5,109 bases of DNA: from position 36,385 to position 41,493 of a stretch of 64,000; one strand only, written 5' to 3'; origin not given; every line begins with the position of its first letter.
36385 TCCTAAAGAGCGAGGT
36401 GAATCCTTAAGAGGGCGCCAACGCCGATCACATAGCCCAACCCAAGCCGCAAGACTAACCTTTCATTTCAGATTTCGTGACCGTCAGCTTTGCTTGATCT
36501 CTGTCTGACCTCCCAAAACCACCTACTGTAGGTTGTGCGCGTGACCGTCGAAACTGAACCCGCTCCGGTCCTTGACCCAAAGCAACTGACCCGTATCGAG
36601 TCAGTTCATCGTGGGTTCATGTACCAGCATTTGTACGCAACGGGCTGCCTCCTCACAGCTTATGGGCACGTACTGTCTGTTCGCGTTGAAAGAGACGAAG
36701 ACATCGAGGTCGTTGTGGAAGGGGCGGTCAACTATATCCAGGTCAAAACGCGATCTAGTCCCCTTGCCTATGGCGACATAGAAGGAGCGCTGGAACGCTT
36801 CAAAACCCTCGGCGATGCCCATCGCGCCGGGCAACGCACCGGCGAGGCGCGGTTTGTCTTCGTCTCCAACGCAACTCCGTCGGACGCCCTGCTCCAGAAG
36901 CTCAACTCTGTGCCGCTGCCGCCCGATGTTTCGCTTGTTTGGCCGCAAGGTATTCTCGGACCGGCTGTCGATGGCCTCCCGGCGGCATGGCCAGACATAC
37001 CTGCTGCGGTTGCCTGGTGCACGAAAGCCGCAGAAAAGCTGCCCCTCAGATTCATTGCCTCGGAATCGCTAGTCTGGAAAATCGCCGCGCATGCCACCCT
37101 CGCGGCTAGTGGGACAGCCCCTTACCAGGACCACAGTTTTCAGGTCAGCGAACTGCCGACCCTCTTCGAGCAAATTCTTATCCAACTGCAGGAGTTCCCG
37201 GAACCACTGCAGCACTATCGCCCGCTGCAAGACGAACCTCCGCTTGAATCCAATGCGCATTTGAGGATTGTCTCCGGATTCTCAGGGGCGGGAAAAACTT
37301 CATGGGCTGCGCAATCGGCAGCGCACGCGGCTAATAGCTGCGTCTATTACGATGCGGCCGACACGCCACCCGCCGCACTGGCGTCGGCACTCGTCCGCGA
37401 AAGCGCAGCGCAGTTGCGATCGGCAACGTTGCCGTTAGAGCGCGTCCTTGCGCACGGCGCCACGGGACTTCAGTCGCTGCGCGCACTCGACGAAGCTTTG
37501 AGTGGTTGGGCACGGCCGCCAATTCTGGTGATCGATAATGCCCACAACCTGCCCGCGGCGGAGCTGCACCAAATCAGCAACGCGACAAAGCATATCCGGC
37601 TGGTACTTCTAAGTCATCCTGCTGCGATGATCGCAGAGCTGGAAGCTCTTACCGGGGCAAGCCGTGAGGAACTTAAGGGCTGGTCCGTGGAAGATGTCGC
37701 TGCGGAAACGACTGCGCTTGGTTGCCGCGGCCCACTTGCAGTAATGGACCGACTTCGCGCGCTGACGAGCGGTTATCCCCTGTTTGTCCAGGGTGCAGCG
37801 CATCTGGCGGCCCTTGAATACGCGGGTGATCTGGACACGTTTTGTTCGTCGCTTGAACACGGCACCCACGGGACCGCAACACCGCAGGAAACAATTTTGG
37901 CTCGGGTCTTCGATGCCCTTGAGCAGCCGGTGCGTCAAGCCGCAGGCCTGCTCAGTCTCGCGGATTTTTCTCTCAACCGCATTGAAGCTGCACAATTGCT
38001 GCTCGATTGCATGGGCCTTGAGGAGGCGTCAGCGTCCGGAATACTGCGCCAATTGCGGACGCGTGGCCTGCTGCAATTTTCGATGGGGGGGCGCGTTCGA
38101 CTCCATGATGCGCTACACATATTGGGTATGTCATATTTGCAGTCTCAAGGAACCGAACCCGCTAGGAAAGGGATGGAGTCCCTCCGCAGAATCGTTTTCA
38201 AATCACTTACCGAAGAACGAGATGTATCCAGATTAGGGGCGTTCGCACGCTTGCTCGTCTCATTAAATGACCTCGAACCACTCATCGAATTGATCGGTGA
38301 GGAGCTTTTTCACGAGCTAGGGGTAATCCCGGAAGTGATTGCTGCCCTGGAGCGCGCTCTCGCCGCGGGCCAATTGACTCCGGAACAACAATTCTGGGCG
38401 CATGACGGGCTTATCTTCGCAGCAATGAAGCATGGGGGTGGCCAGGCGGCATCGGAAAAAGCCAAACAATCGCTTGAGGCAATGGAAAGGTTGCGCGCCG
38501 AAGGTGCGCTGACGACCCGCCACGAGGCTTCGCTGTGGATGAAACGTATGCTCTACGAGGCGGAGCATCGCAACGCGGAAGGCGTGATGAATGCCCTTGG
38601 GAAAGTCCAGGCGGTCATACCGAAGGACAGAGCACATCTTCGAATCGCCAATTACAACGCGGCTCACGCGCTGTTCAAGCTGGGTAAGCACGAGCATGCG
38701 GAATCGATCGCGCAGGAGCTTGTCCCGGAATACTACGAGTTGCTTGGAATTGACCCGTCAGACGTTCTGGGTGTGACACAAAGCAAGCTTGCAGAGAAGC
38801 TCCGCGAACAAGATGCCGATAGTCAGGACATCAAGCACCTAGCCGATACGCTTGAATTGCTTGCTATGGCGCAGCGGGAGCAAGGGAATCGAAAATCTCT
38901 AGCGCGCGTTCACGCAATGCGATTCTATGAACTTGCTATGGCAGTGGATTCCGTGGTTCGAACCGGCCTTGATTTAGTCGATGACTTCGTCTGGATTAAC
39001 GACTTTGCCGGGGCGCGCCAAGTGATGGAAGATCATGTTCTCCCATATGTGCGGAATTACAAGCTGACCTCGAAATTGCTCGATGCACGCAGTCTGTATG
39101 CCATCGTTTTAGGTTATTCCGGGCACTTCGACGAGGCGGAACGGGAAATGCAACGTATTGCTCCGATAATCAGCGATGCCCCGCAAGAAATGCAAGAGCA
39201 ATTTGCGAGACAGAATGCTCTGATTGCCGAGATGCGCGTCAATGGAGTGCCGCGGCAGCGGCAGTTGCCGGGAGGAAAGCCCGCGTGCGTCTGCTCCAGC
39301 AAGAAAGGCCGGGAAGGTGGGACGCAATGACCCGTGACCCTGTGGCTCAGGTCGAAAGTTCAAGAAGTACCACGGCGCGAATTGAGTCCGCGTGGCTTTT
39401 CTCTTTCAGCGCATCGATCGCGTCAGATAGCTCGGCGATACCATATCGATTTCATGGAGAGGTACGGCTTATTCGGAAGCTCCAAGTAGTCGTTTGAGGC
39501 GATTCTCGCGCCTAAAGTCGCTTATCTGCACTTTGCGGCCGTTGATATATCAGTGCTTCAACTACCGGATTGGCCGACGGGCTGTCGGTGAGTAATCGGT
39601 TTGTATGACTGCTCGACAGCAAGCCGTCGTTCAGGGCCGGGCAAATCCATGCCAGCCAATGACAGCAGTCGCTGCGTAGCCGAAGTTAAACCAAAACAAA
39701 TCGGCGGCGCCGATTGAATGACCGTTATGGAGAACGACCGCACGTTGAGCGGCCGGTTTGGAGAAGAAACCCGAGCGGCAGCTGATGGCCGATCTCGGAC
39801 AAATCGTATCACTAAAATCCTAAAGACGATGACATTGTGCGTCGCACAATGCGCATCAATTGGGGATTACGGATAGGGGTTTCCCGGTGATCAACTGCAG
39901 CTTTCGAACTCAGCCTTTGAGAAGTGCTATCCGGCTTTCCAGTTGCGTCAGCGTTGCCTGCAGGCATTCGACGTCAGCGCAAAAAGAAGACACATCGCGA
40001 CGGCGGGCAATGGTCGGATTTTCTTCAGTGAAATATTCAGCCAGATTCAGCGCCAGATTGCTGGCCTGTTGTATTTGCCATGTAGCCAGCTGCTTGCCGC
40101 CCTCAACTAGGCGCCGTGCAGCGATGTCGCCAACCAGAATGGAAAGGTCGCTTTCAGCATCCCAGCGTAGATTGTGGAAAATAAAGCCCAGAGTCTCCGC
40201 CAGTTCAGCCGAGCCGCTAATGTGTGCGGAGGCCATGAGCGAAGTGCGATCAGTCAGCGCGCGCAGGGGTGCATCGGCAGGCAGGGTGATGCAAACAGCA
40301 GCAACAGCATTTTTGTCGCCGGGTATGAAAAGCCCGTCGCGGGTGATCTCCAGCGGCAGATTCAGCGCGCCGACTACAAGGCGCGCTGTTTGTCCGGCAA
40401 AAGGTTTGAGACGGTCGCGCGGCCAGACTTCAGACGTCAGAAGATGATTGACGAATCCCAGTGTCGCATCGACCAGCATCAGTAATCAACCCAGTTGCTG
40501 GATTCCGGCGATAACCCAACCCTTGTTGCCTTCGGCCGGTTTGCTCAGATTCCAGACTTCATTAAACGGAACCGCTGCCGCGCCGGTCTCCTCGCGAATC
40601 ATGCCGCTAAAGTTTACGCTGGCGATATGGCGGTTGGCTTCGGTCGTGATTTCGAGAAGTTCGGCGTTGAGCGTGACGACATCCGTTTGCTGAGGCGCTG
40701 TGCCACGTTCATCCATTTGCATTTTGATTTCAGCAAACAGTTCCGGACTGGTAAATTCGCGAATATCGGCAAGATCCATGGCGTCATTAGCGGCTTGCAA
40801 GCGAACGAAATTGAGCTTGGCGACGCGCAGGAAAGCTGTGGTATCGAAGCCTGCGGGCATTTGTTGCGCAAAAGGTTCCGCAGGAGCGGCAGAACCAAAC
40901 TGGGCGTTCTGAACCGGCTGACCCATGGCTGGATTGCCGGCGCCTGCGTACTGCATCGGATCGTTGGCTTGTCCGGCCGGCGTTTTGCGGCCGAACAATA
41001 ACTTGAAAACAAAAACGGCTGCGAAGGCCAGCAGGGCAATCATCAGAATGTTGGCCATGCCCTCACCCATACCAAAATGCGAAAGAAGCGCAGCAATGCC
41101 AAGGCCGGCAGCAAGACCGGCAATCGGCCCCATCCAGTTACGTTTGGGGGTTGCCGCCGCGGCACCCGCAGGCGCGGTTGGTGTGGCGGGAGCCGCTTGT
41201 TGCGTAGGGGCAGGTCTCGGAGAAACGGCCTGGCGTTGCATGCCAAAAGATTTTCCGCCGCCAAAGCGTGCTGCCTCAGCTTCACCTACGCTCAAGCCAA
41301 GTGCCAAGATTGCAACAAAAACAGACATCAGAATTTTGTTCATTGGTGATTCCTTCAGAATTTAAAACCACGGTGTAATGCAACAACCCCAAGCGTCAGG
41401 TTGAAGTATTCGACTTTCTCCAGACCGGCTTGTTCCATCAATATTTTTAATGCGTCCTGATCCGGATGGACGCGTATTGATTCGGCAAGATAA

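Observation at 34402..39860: Islet is bracketed by two ~200-bp modular repeat units in inverted orientation with matching internal spacing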

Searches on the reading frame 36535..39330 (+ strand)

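Call 4: search_protein_families(library=pfam, proteins=[window:36535-39330:+], max_evalue=0.01)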
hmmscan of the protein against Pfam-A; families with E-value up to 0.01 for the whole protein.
window:36535-39330:+ (931 aa): 2 families
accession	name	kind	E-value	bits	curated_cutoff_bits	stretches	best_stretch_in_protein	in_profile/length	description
PF13401.12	AAA_22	-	5.4e-09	36.9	27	1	241-362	5-124/130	AAA domain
PF13191.12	AAA_16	-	4.9e-05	24.3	32.6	1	243-352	26-157/167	AAA ATPase domain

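Call 12: search_protein_families(library=padloc, proteins=[window:36535-39330:+], max_evalue=0.01)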
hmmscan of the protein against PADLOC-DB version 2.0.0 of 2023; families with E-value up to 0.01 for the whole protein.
window:36535-39330:+ (931 aa): 3 families
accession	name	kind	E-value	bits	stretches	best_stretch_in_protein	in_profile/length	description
PDLC03848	LmuA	-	6.3e-07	28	1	26-122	14-112/373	-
PDLC00153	HamA1|HamA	-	6.8e-06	23.2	1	25-74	12-63/541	DUF1837 domain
PDLC04659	PDC-M46A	-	0.00062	17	1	22-114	7-97/330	-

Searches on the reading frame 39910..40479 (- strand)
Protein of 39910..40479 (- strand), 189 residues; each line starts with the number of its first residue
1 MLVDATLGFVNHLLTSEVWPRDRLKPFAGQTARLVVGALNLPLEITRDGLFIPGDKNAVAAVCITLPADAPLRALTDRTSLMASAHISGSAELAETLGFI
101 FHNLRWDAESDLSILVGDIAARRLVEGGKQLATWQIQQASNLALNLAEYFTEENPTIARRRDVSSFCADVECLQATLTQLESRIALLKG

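Call 4: search_protein_families(library=pfam, proteins=[window:39910-40479:-], max_evalue=0.01)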
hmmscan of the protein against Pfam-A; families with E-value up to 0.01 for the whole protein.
window:39910-40479:- (189 aa): 1 family
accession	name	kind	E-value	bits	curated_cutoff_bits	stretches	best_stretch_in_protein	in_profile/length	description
PF02036.22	SCP2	-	0.0098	16.7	21.3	0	11-98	2-97/101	SCP-2 sterol transfer family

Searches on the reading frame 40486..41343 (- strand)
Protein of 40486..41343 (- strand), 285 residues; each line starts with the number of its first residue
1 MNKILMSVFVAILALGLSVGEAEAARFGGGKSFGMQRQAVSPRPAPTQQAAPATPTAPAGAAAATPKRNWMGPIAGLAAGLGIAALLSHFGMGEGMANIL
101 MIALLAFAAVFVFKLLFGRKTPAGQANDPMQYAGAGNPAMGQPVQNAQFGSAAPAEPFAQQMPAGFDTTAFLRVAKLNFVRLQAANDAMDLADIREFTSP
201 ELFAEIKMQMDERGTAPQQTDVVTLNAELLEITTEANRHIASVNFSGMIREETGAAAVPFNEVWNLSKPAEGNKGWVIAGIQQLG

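Call 4: search_protein_families(library=pfam, proteins=[window:40486-41343:-], max_evalue=0.01)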
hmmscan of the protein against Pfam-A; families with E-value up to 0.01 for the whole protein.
window:40486-41343:- (285 aa): 2 families
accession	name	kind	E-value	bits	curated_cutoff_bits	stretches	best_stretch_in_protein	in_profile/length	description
PF04280.21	Tim44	-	4.4e-18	66.2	29.6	1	160-283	9-147/147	Tim44-like domain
PF17914.6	HopA1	-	0.0011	19.3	22.7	1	6-39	103-136/170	HopA1 effector protein family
